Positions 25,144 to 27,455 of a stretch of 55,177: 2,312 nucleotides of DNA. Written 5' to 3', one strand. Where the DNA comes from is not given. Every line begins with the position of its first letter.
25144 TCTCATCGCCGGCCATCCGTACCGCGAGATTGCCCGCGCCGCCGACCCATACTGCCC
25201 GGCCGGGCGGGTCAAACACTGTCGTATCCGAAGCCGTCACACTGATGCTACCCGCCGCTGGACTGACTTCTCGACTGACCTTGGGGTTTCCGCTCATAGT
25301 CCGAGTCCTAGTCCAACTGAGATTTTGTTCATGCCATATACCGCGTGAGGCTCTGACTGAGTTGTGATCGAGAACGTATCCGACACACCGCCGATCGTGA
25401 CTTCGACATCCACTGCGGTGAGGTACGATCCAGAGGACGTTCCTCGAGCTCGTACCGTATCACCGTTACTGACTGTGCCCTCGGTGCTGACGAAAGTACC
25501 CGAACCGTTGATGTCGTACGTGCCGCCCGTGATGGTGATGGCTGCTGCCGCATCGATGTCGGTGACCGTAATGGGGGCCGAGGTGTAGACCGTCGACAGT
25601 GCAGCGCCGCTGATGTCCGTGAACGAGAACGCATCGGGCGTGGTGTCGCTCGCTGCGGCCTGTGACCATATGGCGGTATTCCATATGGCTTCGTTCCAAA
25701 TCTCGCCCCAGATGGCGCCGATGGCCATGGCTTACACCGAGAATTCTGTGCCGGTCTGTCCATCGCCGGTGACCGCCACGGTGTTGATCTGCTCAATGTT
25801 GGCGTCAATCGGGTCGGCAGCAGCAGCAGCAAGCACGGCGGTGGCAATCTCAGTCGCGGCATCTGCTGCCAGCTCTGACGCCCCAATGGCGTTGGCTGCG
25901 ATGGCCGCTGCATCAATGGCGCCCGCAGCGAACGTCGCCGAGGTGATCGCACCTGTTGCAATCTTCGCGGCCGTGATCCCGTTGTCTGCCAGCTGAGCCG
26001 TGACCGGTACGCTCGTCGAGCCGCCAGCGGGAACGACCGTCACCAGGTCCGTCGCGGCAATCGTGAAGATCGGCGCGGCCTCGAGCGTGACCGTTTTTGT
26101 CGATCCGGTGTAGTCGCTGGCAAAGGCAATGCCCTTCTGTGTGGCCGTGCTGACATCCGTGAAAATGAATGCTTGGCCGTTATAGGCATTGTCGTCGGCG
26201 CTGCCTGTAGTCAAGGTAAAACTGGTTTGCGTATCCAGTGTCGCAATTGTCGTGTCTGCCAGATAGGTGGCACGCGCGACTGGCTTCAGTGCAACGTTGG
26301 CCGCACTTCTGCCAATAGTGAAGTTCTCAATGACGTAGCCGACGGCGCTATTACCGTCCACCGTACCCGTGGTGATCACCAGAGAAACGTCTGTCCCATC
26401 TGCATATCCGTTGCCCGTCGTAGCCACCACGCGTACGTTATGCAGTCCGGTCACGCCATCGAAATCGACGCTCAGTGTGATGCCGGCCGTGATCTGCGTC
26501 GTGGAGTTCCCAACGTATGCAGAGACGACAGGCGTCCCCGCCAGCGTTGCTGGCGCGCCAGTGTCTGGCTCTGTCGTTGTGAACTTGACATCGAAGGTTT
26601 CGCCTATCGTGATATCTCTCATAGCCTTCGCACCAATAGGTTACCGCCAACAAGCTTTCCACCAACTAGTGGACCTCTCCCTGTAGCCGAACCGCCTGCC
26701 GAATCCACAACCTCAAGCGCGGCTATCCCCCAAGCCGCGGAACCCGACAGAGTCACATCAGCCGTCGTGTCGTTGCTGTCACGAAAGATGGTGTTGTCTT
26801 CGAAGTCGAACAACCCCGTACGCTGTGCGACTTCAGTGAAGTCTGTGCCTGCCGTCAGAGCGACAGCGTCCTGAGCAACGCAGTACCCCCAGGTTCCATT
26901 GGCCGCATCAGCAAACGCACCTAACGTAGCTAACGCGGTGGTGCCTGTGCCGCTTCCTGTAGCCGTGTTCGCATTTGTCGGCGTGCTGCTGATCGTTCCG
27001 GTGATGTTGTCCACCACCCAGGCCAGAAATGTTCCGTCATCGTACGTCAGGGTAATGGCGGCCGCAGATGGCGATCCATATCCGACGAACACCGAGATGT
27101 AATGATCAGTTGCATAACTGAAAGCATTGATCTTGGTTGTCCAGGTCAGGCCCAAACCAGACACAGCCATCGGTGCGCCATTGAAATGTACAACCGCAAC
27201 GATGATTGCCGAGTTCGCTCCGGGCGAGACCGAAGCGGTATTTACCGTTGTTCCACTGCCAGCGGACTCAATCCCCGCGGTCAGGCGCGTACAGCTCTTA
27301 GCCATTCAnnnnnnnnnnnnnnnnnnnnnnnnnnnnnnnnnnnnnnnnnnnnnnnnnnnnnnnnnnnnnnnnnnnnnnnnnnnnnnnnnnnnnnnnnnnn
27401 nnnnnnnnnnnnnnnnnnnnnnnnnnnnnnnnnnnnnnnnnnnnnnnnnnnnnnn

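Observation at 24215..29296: Ten-gene, fully translationally coupled leader block at the start of the late operon (between Q/late promoter and terS) with a secreted FN3 protein and fibre-like or beta-rich proteins of unknown role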

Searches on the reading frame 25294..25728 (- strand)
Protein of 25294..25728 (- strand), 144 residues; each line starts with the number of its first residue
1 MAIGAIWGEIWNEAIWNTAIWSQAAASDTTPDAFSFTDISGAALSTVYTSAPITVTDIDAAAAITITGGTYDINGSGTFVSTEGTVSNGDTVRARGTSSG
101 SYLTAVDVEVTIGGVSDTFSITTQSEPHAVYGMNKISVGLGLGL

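Call 3: search_protein_families(library=pfam, proteins=[window:25294-25728:-], max_evalue=0.1)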
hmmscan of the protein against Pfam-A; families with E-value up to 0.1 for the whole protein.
window:25294-25728:- (144 aa): 0 families

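Call 4: search_protein_families(library=phrogs, proteins=[window:25294-25728:-], max_evalue=0.01)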
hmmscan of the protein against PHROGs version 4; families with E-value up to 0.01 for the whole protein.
window:25294-25728:- (144 aa): 2 families
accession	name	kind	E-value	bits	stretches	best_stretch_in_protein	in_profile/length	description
phrog_4924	-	tail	1.3e-08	34.2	2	82-128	138-184/1022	short tail fiber protein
phrog_29316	-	unknown function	1.4e-05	23.8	1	26-134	548-659/1459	-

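Call 86: search_protein_families(library=ncbifam, proteins=[window:25294-25728:-], max_evalue=0.1)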
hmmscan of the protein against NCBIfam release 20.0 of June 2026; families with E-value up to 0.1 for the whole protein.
window:25294-25728:- (144 aa): 0 families

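Call 87: search_protein_families(library=padloc, proteins=[window:25294-25728:-], max_evalue=0.1)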
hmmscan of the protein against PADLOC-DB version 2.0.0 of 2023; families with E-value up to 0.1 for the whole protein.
window:25294-25728:- (144 aa): 0 families

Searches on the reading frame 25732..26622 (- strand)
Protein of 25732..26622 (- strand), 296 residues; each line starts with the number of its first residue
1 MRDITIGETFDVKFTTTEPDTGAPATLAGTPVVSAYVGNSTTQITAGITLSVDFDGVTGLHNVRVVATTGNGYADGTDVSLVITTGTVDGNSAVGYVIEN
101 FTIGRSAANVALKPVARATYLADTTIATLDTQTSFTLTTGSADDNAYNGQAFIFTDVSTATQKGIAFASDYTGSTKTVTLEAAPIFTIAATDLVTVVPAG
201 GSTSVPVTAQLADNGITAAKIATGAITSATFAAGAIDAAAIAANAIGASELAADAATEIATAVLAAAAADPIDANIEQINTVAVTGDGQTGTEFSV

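Call 3: search_protein_families(library=pfam, proteins=[window:25732-26622:-], max_evalue=0.1)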
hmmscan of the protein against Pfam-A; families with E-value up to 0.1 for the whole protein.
window:25732-26622:- (296 aa): 0 families

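Call 4: search_protein_families(library=phrogs, proteins=[window:25732-26622:-], max_evalue=0.01)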
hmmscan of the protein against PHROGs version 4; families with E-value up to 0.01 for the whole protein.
window:25732-26622:- (296 aa): 1 family
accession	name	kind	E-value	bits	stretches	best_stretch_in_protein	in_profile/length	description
phrog_26466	-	unknown function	0.00046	18.3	1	207-284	1819-1896/2337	-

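Call 48: search_solved_structures(query=window:25732-26622:-, max_evalue=1)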
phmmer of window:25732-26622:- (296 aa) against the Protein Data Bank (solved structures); distinct sequences matched with E-value up to 1: 1.
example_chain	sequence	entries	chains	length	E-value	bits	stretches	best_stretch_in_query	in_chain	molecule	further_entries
8wab_A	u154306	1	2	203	0.032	17.2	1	160-238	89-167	DNRLRE domain-containing protein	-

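Call 72: predict_structure(alignment_id=A2)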
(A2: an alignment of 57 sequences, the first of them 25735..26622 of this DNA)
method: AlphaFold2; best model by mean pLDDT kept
length: 296 residues; sequences in the alignment: 57
mean_pLDDT: 85.6   pTM: 0.45
mean pLDDT of the five models: 85.6, 84.5, 84.3, 83.0, 80.2
residues with pLDDT >= 90: 191; 70-90: 41; 50-70: 56; < 50: 8
segments of 3 or more residues with pLDDT < 50: 112-117
pLDDT, mean of each block of 10 residues (from residue 1): 94 97 97 97 97 95 97 96 98 97 81 52 96 98 95 93 94 98 96 92 51 65 65 63 88 93 84 57 70 64
secondary structure, 60 per line:
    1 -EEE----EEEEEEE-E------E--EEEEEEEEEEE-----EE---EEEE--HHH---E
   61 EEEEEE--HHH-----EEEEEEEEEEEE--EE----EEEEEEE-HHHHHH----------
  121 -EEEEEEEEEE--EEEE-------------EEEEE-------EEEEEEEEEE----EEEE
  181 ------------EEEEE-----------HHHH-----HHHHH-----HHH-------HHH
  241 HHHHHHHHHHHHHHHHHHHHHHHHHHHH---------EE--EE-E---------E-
elements in order: E2-4 E9-15 E27-37 E48-51 E60-66 E77-88 E97-103 H105-110 E122-131 E134-137 E151-155 E163-172 E177-180 E193-197 H209-212 H218-222 H238-268
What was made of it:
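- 25732..26622 (-): P5, 296 aa. Conserved N-terminal Ig-like domain (aa 1-110), a second beta domain (aa 121-200), Ala/Ile-rich repeats and a C-terminal helix (aa 238-268). AF2 pLDDT 85.6 (call 72).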

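Call 75: fold_search(model_id=the predicted structure, library=pdb)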
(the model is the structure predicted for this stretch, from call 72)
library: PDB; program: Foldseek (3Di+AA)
matches with E <= 10: 1949; with E <= 0.001: 0
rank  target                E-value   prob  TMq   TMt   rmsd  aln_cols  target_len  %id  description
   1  7u8e_H                8.6e-03  0.69  0.20  0.25  17.6       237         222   10  Crystal structure of antibody Ab246 in complex with SARS-CoV-2 receptor binding domain (released 2023-03-15)
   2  6o89_H                1.0e-02  0.77  0.22  0.19  16.6       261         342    8  Anti-CD28xCD3 CODV Fab (released 2019-11-20)
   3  7pry_C                1.4e-02  0.51  0.18  0.23  15.8       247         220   10  Crystal structure of the receptor binding domain of SARS-CoV-2 beta variant spike glycoprotein in complex with COVOX-4 (released 2021-12-15)
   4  7kzc_H                1.7e-02  0.66  0.20  0.27  17.0       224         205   11  Potent SARS-CoV-2 binding and neutralization through maturation of iconic SARS-CoV-1antibodies (released 2021-02-24)
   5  7pry_H                1.7e-02  0.47  0.19  0.24  17.7       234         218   10  Crystal structure of the receptor binding domain of SARS-CoV-2 beta variant spike glycoprotein in complex with COVOX-4 (released 2021-12-15)
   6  6x9x_A                1.9e-02  0.60  0.19  0.26  16.1       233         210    9  Crystal structure of Fab fragment of Anti-HCV E2 antibody (HC84.26) (released 2020-12-02)
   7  7rlw_C                2.0e-02  0.66  0.21  0.27  17.4       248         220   10  Antibody 2F2 in complex with P. vivax CSP peptide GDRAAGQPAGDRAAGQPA (released 2022-01-26)
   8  8vjh_B                2.2e-02  0.90  0.23  0.13  24.2       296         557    7  Cryo-EM of tail-tip of bacteriophage Chi (released 2024-10-02)
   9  5w1k_B                2.2e-02  0.44  0.19  0.24  16.5       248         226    9  JUNV GP1 CR1-10 Fab CR1-28 Fab complex (released 2018-05-30)
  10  8zh7_B                2.5e-02  0.63  0.22  0.28  18.1       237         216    9  Crystal structure of N-terminal domain of N-methyl-D-aspartate receptor subunit NR1 in complex with patient-derived an (released 2025-05-14)
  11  5vag_C                2.7e-02  0.60  0.21  0.26  17.1       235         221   10  Crystal structure of H7-specific antibody m826 in complex with the HA1 domain of hemagglutinin from H7N9 influenza vir (released 2017-12-20)
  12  7ttm_H                2.9e-02  0.60  0.22  0.27  16.8       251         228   10  Crystal structure of potent neutralizing antibody 10-40 in complex with Sarbecovirus bat SHC014 receptor-binding domai (released 2022-04-27)
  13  5kjr_H                3.1e-02  0.47  0.21  0.26  17.4       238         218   11  Crystal structure of the ADCC-potent antibody N60-i3 Fab in complex with HIV-1 Clade A/E gp120 W69A/S115W mutant and M (released 2016-07-20)
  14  8hws_I                3.1e-02  0.41  0.20  0.24  14.8       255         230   11  The complex structure of Omicron BA.4 RBD with BD604, S309, and S304 (released 2023-12-06)
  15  1ce1_H                3.2e-02  0.51  0.20  0.25  17.6       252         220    9  1.9A STRUCTURE OF THE THERAPEUTIC ANTIBODY CAMPATH-1H FAB IN COMPLEX WITH A SYNTHETIC PEPTIDE ANTIGEN (released 1999-06-25)
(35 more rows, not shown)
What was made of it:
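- The P5 model weakly matches a phage Chi tail-tip chain (call 75).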

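Call 86: search_protein_families(library=ncbifam, proteins=[window:25732-26622:-], max_evalue=0.1)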
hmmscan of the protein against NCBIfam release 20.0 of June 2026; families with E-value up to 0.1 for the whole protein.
window:25732-26622:- (296 aa): 0 families

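Call 87: search_protein_families(library=padloc, proteins=[window:25732-26622:-], max_evalue=0.1)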
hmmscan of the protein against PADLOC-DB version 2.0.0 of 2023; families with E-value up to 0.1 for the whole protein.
window:25732-26622:- (296 aa): 0 families

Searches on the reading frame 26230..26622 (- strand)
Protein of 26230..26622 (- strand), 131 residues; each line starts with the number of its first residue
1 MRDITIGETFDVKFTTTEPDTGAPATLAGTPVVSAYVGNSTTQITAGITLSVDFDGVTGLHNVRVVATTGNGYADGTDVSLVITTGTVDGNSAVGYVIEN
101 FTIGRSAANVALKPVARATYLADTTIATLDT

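Call 94: search_dna_similar(query=window:26230-26622:-, collection=phages, mode=protein, max_evalue=0.05, max_rows=15)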
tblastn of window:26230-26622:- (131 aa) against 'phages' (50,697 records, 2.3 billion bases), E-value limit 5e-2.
No match.

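Call 106: find_related_loci(query=window:26293-26622:-, collection=viral_contigs, flank=4500)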
Query window:26293-26622:- (110 aa) in viral_contigs; peptide patterns used: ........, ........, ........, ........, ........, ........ (x = any residue, [..] = any of these).
37 stretches matched a pattern; 15 encode a relative of the query (tblastn E <= 1e-3); 15 distinct loci.
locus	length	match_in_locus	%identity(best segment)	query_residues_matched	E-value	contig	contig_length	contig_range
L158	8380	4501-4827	96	1-109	1e-65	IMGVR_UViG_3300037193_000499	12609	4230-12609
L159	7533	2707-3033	94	1-109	3e-64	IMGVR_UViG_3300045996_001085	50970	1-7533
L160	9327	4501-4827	94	1-109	3e-64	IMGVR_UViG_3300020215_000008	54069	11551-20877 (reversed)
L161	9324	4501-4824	89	1-108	1e-58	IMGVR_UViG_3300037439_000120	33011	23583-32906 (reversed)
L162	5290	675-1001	81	1-109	9e-56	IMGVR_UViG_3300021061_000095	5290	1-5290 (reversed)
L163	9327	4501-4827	81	1-109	9e-56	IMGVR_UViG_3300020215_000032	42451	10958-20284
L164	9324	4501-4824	77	1-108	3e-50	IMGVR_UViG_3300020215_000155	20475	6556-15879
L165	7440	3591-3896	73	1-103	2e-41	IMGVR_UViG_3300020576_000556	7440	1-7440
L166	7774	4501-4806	67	3-105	2e-40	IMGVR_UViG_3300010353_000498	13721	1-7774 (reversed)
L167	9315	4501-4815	68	3-107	5e-39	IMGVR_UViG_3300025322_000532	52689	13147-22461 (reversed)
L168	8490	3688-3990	68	3-103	4e-36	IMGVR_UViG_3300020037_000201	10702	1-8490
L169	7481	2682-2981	66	3-103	4e-35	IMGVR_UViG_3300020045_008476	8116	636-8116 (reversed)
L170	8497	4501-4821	52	3-110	4e-28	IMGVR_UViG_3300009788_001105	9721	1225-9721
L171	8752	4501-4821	48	3-110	9e-28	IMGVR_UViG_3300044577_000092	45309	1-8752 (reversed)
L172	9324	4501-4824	85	1-108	9e-57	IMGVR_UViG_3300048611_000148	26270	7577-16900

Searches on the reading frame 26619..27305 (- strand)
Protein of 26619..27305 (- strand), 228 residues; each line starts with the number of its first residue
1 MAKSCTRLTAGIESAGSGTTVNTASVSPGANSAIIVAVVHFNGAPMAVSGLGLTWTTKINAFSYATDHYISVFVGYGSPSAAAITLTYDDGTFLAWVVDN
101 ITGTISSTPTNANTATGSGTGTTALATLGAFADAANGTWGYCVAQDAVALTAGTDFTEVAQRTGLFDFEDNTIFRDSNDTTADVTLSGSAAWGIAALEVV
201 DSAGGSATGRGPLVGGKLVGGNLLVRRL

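Call 3: search_protein_families(library=pfam, proteins=[window:26619-27305:-], max_evalue=0.1)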
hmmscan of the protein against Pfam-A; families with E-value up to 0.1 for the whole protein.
window:26619-27305:- (228 aa): 0 families

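Call 4: search_protein_families(library=phrogs, proteins=[window:26619-27305:-], max_evalue=0.01)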
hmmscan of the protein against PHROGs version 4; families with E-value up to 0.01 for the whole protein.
window:26619-27305:- (228 aa): 1 family
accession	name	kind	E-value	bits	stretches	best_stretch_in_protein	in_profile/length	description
phrog_22737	-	unknown function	6.7e-05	23.8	1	59-110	11-63/83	-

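Call 86: search_protein_families(library=ncbifam, proteins=[window:26619-27305:-], max_evalue=0.1)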
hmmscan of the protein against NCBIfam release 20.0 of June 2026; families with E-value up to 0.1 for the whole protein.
window:26619-27305:- (228 aa): 0 families

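Call 87: search_protein_families(library=padloc, proteins=[window:26619-27305:-], max_evalue=0.1)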
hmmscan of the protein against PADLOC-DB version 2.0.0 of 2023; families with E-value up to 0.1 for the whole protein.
window:26619-27305:- (228 aa): 0 families

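Call 91: search_solved_structures(query=window:26619-27305:-, max_evalue=5)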
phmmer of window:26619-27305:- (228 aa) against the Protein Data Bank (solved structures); distinct sequences matched with E-value up to 5: 1.
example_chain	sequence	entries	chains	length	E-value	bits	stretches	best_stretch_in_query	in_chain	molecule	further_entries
2lrj_A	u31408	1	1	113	0.18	14.9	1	88-174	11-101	Staphyloxanthin biosynthesis protein, putative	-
